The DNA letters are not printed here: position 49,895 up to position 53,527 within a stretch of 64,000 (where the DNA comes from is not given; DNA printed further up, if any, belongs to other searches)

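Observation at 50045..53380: Giant three-module membrane protein: flippase-like domain, DUF2079 and an alpha/beta-hydrolase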

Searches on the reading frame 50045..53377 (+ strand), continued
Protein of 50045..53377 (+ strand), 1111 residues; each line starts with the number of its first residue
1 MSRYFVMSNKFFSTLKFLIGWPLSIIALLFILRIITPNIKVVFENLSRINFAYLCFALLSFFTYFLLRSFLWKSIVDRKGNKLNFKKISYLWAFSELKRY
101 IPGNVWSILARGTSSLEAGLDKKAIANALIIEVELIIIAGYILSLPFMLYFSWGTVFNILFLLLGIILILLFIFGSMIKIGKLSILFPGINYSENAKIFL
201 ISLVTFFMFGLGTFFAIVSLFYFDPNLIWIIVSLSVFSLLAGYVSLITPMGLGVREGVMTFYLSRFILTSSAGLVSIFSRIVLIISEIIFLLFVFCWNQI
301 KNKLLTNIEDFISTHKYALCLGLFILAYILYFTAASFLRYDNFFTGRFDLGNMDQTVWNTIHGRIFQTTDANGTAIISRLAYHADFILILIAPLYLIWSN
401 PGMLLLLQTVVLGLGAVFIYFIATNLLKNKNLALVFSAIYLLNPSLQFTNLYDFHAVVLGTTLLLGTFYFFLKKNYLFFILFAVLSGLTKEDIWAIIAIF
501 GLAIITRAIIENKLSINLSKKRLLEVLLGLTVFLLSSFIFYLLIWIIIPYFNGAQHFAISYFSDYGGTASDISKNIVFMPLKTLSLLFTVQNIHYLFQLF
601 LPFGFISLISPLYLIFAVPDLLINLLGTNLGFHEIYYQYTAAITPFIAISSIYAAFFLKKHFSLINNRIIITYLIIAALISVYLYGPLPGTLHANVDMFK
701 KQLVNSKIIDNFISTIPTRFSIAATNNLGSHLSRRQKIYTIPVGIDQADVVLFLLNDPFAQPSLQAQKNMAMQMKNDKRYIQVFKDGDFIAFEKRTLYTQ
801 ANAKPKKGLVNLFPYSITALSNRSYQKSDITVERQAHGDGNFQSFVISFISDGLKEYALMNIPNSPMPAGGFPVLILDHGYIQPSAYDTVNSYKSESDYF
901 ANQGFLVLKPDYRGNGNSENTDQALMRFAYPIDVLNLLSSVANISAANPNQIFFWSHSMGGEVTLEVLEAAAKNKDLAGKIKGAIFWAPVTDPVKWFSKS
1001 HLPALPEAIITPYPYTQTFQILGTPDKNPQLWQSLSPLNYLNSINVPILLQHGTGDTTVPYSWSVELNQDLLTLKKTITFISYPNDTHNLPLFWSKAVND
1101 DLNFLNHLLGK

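Call 73: find_homologous_proteins(query=P0119, max_evalue=1e-20)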
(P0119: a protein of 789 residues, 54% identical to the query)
Query P0119 (789 aa): 721 proteins with E <= 1e-20 among 8000 candidates; the best 120 are listed.
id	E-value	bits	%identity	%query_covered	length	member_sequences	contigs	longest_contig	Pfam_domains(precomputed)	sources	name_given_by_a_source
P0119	0.0e+0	1680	100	100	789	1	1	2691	PF09852.16,PF03706.19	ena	-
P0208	0.0e+0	1531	90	99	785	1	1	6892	PF09852.16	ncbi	-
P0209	0.0e+0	1452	84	99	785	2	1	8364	PF09852.16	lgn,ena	-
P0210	0.0e+0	1363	79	99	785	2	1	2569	PF09852.16,PF03706.19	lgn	-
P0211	0.0e+0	1345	78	99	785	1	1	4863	PF09852.16,PF03706.19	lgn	-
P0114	0.0e+0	1206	70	99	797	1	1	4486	PF09852.16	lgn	-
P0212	0.0e+0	1038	62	99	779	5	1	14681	PF09852.16,PF03706.19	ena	-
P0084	4.5e-293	993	59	99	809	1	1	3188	PF09852.16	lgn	-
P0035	7.0e-287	972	60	99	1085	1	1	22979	PF02129.25,PF00326.28,PF09852.16,PF00561.27,PF12146.16,PF20434.6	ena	-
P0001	1.2e-278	945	55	99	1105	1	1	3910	PF00326.28,PF09852.16,PF00561.27,PF03706.19,PF12146.16,PF20434.6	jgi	-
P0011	7.0e-278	942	60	91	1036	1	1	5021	PF00326.28,PF09852.16,PF00561.27,PF12146.16,PF20434.6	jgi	jgi:uncharacterized membrane protein/fermentation-respiration switch protein FrsA (DUF1100 family)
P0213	6.0e-277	939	56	99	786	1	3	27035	PF09852.16,PF03706.19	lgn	-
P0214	2.2e-268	911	54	99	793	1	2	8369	PF09852.16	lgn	-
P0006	7.4e-267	906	54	99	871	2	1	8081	PF09852.16,PF03706.19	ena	-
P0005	6.0e-266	903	54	99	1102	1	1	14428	PF00326.28,PF09852.16,PF00561.27,PF03706.19,PF12146.16,PF20434.6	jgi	-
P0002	7.1e-266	903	54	99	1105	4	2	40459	PF00326.28,PF07859.20,PF09852.16,PF00561.27,PF12146.16,PF20434.6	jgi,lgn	jgi:uncharacterized membrane protein/pimeloyl-ACP methyl ester carboxylesterase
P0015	1.5e-265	902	54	99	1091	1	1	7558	PF00326.28,PF09852.16,PF00561.27,PF12146.16,PF20434.6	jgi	jgi:uncharacterized membrane protein/pimeloyl-ACP methyl ester carboxylesterase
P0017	3.2e-265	900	55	100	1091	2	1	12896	PF00326.28,PF09852.16,PF00561.27,PF12146.16,PF20434.6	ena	-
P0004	3.6e-265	900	53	99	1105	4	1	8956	PF00326.28,PF09852.16,PF03706.19,PF12146.16,PF20434.6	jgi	-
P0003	5.6e-264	896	52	99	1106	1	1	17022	PF00326.28,PF09852.16,PF12146.16,PF20434.6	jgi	jgi:uncharacterized membrane protein/fermentation-respiration switch protein FrsA (DUF1100 family)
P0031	1.2e-263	895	54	99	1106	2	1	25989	PF00326.28,PF07859.20,PF01738.25,PF09852.16,PF00561.27,PF12146.16,PF02230.23,PF20434.6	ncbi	-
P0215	3.1e-263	894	53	100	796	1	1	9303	PF09852.16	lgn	-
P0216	2.0e-262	891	53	99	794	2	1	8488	PF09852.16,PF03706.19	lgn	-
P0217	4.5e-262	890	53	99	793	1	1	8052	PF09852.16,PF03706.19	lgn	-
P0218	1.6e-260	885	53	99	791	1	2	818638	PF09852.16,PF03706.19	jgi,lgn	jgi:uncharacterized membrane protein/uncharacterized membrane protein YbhN (UPF0104 family)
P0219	2.3e-260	884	53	99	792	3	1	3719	PF09852.16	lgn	-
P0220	3.2e-258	877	53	99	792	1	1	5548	PF09852.16,PF03706.19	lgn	-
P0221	5.0e-258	877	52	99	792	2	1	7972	PF09852.16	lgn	-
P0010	8.0e-258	876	54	99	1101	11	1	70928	PF00326.28,PF07859.20,PF09852.16,PF12146.16,PF20434.6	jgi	jgi:uncharacterized membrane protein/fermentation-respiration switch protein FrsA (DUF1100 family)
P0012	3.0e-255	867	54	99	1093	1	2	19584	PF00326.28,PF01738.25,PF09852.16,PF00561.27,PF12146.16,PF20434.6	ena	-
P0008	1.4e-253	862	52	99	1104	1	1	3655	PF00326.28,PF09852.16,PF00561.27,PF03706.19,PF12146.16,PF20434.6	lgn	-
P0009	8.0e-253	859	52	99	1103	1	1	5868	PF00326.28,PF09852.16,PF00561.27,PF03706.19,PF12146.16,PF20434.6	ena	-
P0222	1.0e-252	859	52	99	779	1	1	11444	PF09852.16,PF03706.19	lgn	-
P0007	2.4e-251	855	53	99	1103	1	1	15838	PF00326.28,PF09852.16,PF12146.16,PF20434.6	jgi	-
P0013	2.5e-250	851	53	99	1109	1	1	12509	PF00326.28,PF09852.16,PF12146.16,PF02230.23,PF20434.6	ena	-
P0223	3.2e-250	851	52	99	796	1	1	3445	PF09852.16,PF03706.19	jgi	-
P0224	1.0e-249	849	52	99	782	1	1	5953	PF09852.16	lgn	-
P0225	6.7e-249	846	51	99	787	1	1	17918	PF09852.16,PF03706.19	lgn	-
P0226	1.7e-246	839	53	99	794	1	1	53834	PF09852.16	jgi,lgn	jgi:uncharacterized membrane protein/uncharacterized membrane protein YbhN (UPF0104 family)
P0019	4.4e-246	837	51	99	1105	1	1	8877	PF00326.28,PF09852.16,PF00561.27,PF03706.19,PF12146.16,PF20434.6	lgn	-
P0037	6.4e-244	830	50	99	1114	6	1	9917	PF00326.28,PF01738.25,PF09852.16,PF00561.27,PF03706.19,PF12146.16,PF20434.6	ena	-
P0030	1.2e-239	816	50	99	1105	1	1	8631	PF00326.28,PF07859.20,PF12697.14,PF09852.16,PF00561.27,PF03706.19,PF12146.16,PF20434.6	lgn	-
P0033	1.6e-239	815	49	99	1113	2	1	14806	PF02129.25,PF00326.28,PF05448.19,PF01738.25,PF09852.16,PF07224.18,PF00561.27,PF12146.16,PF20434.6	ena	-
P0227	8.9e-238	810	49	99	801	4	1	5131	PF09852.16,PF03706.19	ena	-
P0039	3.8e-236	804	50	99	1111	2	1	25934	PF00326.28,PF09852.16,PF00561.27,PF12146.16,PF20434.6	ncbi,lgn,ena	-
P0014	1.3e-235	803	49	99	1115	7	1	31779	PF00326.28,PF09852.16,PF00561.27,PF03706.19,PF12146.16,PF20434.6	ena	-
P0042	2.9e-234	798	49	99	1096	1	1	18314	PF00326.28,PF07859.20,PF12697.14,PF01738.25,PF09852.16,PF07224.18,PF00561.27,PF03706.19,PF12146.16,PF20434.6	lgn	-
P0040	2.3e-232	792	69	65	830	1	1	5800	PF00326.28,PF09852.16,PF12146.16,PF20434.6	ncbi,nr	ncbi:MAG TPA: DUF2079 domain-containing protein, partial [Candidatus Sulfotelmatobacter sp.]|nr:DUF2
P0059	1.0e-231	790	49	99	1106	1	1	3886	PF00326.28,PF01738.25,PF09852.16,PF00561.27,PF03706.19,PF12146.16,PF20434.6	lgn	-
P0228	2.0e-231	789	50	99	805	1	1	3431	PF09852.16,PF03706.19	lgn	-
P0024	4.3e-231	788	49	99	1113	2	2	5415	PF00326.28,PF01738.25,PF09852.16,PF07224.18,PF00561.27,PF12146.16,PF20434.6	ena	-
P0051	1.3e-230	786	50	99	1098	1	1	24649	PF00326.28,PF01738.25,PF09852.16,PF00561.27,PF12146.16,PF20434.6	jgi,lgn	jgi:uncharacterized membrane protein/uncharacterized membrane protein YbhN (UPF0104 family)/dienelac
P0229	2.2e-230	785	49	99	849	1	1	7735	PF09852.16,PF03706.19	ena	-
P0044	5.1e-230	784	49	99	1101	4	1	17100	PF02129.25,PF00326.28,PF12697.14,PF01738.25,PF09852.16,PF00561.27,PF03706.19,PF12146.16,PF20434.6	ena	-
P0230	7.1e-230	784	48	99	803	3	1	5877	PF09852.16,PF03706.19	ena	-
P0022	1.3e-229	783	72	62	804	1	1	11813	PF00326.28,PF01738.25,PF09852.16,PF00561.27,PF12146.16,PF20434.6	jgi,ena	-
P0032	1.7e-229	782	70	62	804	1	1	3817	PF02129.25,PF00326.28,PF12697.14,PF09852.16,PF00561.27,PF12146.16,PF20434.6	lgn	-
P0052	7.7e-229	780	49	99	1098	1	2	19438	PF02129.25,PF00326.28,PF01738.25,PF09852.16,PF00561.27,PF12146.16,PF20434.6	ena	-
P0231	8.5e-229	780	48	99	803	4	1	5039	PF09852.16,PF03706.19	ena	-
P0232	8.9e-229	780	48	99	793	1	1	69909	PF09852.16,PF03706.19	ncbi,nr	ncbi:MAG: DUF2079 domain-containing protein [Patescibacteria group bacterium]|nr:DUF2079 domain-cont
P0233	1.2e-228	780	48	99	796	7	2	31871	PF09852.16,PF03706.19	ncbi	-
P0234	1.3e-228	779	48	99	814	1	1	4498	PF09852.16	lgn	-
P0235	3.0e-228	778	49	100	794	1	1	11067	PF09852.16,PF03706.19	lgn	-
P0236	3.0e-227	775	48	99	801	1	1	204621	PF09852.16,PF03706.19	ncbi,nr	ncbi:MAG: DUF2079 domain-containing protein [Candidatus Levybacteria bacterium]|nr:DUF2079 domain-co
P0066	3.2e-227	775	48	99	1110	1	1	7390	PF00326.28,PF01738.25,PF09852.16,PF07224.18,PF00561.27,PF12146.16,PF20434.6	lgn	-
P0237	6.4e-227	774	49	99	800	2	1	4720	PF09852.16,PF03706.19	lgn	-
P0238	1.4e-226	773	48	99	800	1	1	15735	PF09852.16,PF03706.19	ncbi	-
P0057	1.5e-226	773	48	99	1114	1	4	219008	PF02129.25,PF00326.28,PF01738.25,PF09852.16,PF00561.27,PF03706.19,PF12146.16,PF20434.6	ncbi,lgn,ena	-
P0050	1.7e-226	772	49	99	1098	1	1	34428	PF02129.25,PF00326.28,PF12697.14,PF01738.25,PF09852.16,PF00561.27,PF12146.16,PF20434.6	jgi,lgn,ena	-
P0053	2.0e-226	772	48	99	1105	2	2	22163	PF00326.28,PF09852.16,PF00561.27,PF03706.19,PF12146.16,PF20434.6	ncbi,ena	-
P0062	2.1e-226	772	48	99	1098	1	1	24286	PF02129.25,PF00326.28,PF01738.25,PF09852.16,PF00561.27,PF12146.16,PF20434.6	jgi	jgi:uncharacterized membrane protein/pimeloyl-ACP methyl ester carboxylesterase/uncharacterized memb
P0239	2.8e-226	772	48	98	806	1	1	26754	PF09852.16,PF03706.19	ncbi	-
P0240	8.8e-226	770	48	99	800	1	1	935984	PF09852.16,PF03706.19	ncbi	-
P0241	1.1e-225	770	47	99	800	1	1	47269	PF09852.16,PF03706.19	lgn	-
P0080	1.3e-224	766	47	99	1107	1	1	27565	PF02129.25,PF00326.28,PF01738.25,PF09852.16,PF00561.27,PF03706.19,PF12146.16,PF20434.6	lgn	-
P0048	1.5e-224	766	49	99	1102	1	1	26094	PF00326.28,PF07859.20,PF01738.25,PF09852.16,PF00561.27,PF03706.19,PF12146.16,PF20434.6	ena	-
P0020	1.9e-224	766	48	99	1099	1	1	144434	PF00326.28,PF07859.20,PF01738.25,PF09852.16,PF07224.18,PF00561.27,PF12146.16,PF20434.6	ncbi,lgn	-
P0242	5.7e-224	764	47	99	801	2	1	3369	PF09852.16,PF03706.19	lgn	-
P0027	7.9e-224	764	47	99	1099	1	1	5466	PF00326.28,PF01738.25,PF09852.16,PF00561.27,PF12146.16,PF20434.6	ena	-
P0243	9.0e-224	763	48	99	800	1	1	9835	PF09852.16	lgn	-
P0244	2.0e-223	762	48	99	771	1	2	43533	PF09852.16,PF03706.19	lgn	-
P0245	4.1e-223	761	47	99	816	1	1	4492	PF09852.16,PF03706.19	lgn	-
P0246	1.8e-222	759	49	99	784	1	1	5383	PF09852.16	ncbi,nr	ncbi:MAG: DUF2079 domain-containing protein [Candidatus Parcubacteria bacterium]|nr:DUF2079 domain-c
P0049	9.6e-222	757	47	99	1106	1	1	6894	PF00326.28,PF09852.16,PF00561.27,PF03706.19,PF12146.16,PF20434.6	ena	-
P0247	1.4e-221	756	47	99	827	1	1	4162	PF09852.16,PF03706.19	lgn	-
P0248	1.6e-221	756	48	100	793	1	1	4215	PF09852.16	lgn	-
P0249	2.1e-221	756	46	99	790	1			PF09852.16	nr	nr:DUF2079 domain-containing protein [Candidatus Levybacteria bacterium]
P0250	2.6e-221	755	47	99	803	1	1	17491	PF09852.16,PF03706.19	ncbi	-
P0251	1.1e-220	753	48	99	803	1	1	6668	PF09852.16,PF03706.19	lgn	-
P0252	1.2e-220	753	47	100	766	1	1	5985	PF09852.16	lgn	-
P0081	1.7e-220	753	48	99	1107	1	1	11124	PF02129.25,PF00326.28,PF12697.14,PF01738.25,PF09852.16,PF07224.18,PF00561.27,PF03706.19,PF12146.16,PF20434.6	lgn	-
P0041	1.8e-220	752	47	100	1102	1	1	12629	PF00326.28,PF09852.16,PF07224.18,PF00561.27,PF03706.19,PF12146.16,PF20434.6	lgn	-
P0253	1.9e-220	752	47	99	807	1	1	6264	PF09852.16,PF03706.19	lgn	-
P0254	3.1e-220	752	46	99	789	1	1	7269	PF09852.16,PF03706.19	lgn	-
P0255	7.6e-220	750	47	99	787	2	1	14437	PF09852.16,PF03706.19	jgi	-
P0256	8.0e-220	750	47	99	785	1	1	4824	PF09852.16,PF03706.19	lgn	-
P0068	3.3e-219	748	48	99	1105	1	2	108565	PF02129.25,PF00326.28,PF01738.25,PF09852.16,PF00561.27,PF03706.19,PF12146.16,PF20434.6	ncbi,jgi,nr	ncbi:alpha/beta fold hydrolase [Candidatus Microgenomates bacterium]|nr:MAG: alpha/beta fold hydrola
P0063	4.3e-219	748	48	99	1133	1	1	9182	PF00326.28,PF09852.16,PF07224.18,PF00561.27,PF03706.19,PF12146.16,PF20434.6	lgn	-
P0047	6.7e-219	747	46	99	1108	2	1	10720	PF00326.28,PF09852.16,PF07224.18,PF00561.27,PF03706.19,PF12146.16,PF20434.6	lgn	-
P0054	9.3e-219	747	47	99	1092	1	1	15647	PF02129.25,PF00326.28,PF07859.20,PF12697.14,PF01738.25,PF09852.16,PF07224.18,PF00561.27,PF03706.19,PF12146.16,PF20434.6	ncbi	-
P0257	1.1e-218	747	48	99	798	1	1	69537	PF09852.16,PF03706.19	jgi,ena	-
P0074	1.5e-218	746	49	99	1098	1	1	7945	PF02129.25,PF00326.28,PF12697.14,PF01738.25,PF09852.16,PF00561.27,PF12146.16,PF20434.6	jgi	jgi:uncharacterized membrane protein/uncharacterized membrane protein YbhN (UPF0104 family)/esterase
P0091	1.5e-218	746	47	99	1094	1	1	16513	PF00326.28,PF01738.25,PF09852.16,PF12146.16,PF20434.6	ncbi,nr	ncbi:MAG TPA: DUF2079 domain-containing protein [Candidatus Saccharimonadales bacterium]|nr:DUF2079 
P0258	2.1e-218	746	47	99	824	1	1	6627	PF09852.16,PF03706.19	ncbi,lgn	ncbi:MAG: DUF2079 domain-containing protein [Candidatus Levyibacteriota bacterium]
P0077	6.2e-218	744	46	99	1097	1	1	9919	PF07859.20,PF01738.25,PF09852.16,PF00561.27,PF12146.16,PF02129.25,PF00326.28,PF12697.14,PF07224.18,PF03706.19,PF02230.23,PF20434.6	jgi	jgi:uncharacterized membrane protein/pimeloyl-ACP methyl ester carboxylesterase/uncharacterized memb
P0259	7.0e-218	744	46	99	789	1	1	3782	PF09852.16,PF03706.19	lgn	-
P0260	1.3e-217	743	45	99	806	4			PF09852.16,PF03706.19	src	-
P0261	2.9e-217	742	45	100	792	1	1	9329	PF09852.16,PF03706.19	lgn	-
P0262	4.2e-217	741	47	99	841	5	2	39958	PF09852.16,PF03706.19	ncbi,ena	-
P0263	6.9e-217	741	47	99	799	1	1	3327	PF09852.16,PF03706.19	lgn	-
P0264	9.3e-217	740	46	100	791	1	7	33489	PF09852.16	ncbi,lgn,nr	ncbi:MAG: DUF2079 domain-containing protein [Candidatus Levybacteria bacterium]|nr:DUF2079 domain-co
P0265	1.1e-216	740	46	99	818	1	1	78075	PF09852.16,PF03706.19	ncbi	-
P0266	1.2e-216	740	47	99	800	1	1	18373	PF09852.16,PF03706.19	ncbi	-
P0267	2.3e-216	739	49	99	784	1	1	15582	PF09852.16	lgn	-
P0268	1.8e-215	736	47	99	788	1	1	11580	PF09852.16,PF03706.19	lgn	-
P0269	2.3e-215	736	47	99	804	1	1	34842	PF09852.16,PF03706.19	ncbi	-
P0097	4.0e-215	735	46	99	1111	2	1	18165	PF00326.28,PF07859.20,PF01738.25,PF09852.16,PF12146.16,PF20434.6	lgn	-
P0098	8.7e-215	734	46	99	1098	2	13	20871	PF00326.28,PF01738.25,PF09852.16,PF03706.19,PF12146.16,PF20434.6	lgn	-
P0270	1.5e-214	733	53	85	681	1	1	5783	PF09852.16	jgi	jgi:uncharacterized membrane protein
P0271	2.4e-214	732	46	99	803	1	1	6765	PF09852.16,PF03706.19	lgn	-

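Call 112: list_cluster_members(proteins=[window:50045-53377:+, window:50063-53377:+])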
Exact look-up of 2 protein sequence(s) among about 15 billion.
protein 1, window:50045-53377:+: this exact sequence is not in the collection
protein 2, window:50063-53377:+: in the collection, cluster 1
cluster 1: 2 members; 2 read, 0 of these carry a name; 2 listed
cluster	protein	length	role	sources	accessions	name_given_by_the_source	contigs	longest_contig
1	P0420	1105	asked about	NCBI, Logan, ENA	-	-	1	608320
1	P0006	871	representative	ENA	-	-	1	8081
